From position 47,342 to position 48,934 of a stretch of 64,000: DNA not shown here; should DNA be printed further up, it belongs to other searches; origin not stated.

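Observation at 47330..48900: AT-rich 431-aa gene bracketed by 24-bp near-identical direct repeats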

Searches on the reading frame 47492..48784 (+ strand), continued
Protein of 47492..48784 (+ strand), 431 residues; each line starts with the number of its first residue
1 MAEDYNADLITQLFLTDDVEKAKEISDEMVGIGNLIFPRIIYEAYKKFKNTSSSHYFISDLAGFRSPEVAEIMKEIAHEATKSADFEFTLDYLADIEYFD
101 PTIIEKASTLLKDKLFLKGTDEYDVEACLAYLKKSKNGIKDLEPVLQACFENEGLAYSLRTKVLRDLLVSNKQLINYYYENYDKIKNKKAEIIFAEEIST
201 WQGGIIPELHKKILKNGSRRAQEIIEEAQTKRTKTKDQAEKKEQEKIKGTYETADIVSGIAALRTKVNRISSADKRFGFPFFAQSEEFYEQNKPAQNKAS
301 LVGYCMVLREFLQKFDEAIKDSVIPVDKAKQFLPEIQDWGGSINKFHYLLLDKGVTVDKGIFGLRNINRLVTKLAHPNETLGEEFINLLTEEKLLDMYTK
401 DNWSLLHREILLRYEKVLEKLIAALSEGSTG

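Call 89: search_dna_similar(query=window:47492-48784:+, collection=phages, mode=protein, max_evalue=0.001, max_rows=10)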
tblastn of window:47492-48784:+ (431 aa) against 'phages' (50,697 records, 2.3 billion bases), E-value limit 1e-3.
No match.

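Call 90: list_cluster_members(proteins=[P0001, P0004, P0015, P0016, P0020, P0021, P0023, P0026, P0032, P0009])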
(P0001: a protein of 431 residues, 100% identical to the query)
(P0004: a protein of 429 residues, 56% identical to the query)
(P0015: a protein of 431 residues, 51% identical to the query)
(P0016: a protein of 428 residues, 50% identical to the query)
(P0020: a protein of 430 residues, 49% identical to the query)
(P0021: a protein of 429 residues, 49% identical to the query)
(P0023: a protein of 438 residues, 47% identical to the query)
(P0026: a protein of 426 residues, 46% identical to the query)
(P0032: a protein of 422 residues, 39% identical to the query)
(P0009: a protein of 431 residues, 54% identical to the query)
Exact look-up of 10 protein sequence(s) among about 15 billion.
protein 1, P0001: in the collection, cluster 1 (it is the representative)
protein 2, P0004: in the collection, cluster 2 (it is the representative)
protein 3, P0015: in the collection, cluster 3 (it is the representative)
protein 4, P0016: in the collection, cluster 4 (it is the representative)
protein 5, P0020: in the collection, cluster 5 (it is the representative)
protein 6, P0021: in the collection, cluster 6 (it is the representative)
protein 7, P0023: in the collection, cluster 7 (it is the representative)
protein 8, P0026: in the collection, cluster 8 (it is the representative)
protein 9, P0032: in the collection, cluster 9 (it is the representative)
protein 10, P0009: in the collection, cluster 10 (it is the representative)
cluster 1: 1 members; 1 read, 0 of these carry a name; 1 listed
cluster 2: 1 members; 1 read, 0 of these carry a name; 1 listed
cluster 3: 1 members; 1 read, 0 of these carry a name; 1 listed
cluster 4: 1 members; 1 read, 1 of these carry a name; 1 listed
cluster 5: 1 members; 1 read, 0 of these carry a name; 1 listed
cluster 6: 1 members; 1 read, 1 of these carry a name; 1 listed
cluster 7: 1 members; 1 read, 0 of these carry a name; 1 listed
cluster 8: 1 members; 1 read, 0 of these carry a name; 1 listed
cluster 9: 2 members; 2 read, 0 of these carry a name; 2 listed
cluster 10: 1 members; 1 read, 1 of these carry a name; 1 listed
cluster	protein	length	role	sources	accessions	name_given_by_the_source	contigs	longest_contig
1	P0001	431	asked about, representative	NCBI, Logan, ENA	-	-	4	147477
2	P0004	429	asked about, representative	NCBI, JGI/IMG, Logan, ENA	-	-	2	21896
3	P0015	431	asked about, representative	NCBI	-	-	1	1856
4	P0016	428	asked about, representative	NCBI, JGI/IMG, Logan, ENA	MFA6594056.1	MAG: hypothetical protein WCT16_02240 [Candidatus Buchananbacteria bacterium]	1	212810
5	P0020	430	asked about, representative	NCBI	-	-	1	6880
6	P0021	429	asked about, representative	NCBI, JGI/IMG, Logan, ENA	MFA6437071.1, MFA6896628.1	MAG: hypothetical protein WC242_05530 [Candidatus Paceibacterota bacterium] | hypothetical protein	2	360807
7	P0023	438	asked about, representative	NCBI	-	-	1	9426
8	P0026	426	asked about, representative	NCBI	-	-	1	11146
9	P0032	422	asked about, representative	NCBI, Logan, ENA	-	-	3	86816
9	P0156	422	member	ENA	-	-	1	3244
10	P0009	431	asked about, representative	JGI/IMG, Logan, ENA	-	hypothetical protein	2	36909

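Call 98: search_protein_families(library=phrogs, proteins=[L008:8746-9048:+, L008:9295-9813:+, L008:9828-10229:+, L008:10257-10526:+, L008:7321-8631:-], max_evalue=0.01)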
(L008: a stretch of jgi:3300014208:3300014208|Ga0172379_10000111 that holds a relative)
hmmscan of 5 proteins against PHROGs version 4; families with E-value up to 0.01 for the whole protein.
L008:8746-9048:+ (101 aa): 0 families

L008:9295-9813:+ (173 aa): 0 families

L008:9828-10229:+ (134 aa): 0 families

L008:10257-10526:+ (90 aa): 0 families

L008:7321-8631:- (437 aa): 2 families
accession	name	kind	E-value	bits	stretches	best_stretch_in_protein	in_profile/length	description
phrog_95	-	integration and excision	2.7e-61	209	1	14-374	82-449/651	integrase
phrog_125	-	DNA, RNA and nucleotide metabolism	1e-18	68.8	1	19-280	19-246/254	DNA invertase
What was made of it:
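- The one intact element has its own serine integrase (call 98).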

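Call 101: find_homologous_proteins(query=A6, max_evalue=0.001)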
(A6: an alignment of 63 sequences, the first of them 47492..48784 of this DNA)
Query A6 (63 sequences) (431 aa, profile of the alignment): 33 proteins with E <= 0.001 among 8000 candidates.
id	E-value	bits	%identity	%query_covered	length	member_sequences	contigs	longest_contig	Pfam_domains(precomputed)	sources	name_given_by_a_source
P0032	2.4e-137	477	39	99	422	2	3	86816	-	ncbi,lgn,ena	-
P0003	5.8e-137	475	56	99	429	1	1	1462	-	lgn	-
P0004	8.3e-137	475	56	99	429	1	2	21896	-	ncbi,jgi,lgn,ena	-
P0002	2.8e-136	473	57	99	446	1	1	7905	-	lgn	-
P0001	3.8e-136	473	100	100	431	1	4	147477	-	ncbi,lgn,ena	-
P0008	1.2e-134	468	54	99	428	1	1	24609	-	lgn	-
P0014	1.7e-134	467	52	100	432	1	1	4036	-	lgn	-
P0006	1.7e-133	464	52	99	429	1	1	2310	-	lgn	-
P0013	2.1e-133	464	50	100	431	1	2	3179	-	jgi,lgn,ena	-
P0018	4.2e-133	463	51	99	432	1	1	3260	-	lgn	-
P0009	1.3e-132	461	54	99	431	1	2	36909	-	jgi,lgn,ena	jgi:hypothetical protein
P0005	3.3e-132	460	53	99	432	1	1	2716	-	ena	-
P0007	4.2e-132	459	54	99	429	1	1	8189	-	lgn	-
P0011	8.8e-132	458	53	99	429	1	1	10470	-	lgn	-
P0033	1.3e-131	458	31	98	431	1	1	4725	-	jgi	-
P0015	1.3e-128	448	51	99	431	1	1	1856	-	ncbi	-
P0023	1.6e-128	448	47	100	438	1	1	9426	-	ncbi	-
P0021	5.8e-128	446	49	99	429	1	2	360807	-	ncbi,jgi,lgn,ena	ncbi:MAG: hypothetical protein WC242_05530 [Candidatus Paceibacterota bacterium]|jgi:hypothetical pr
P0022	2.3e-126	441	49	99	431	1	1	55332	-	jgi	jgi:hypothetical protein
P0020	1.3e-125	438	49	99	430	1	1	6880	-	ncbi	-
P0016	5.3e-123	429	50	99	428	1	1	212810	-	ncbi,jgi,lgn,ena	ncbi:MAG: hypothetical protein WCT16_02240 [Candidatus Buchananbacteria bacterium]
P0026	3.4e-122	427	46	99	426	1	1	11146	-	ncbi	-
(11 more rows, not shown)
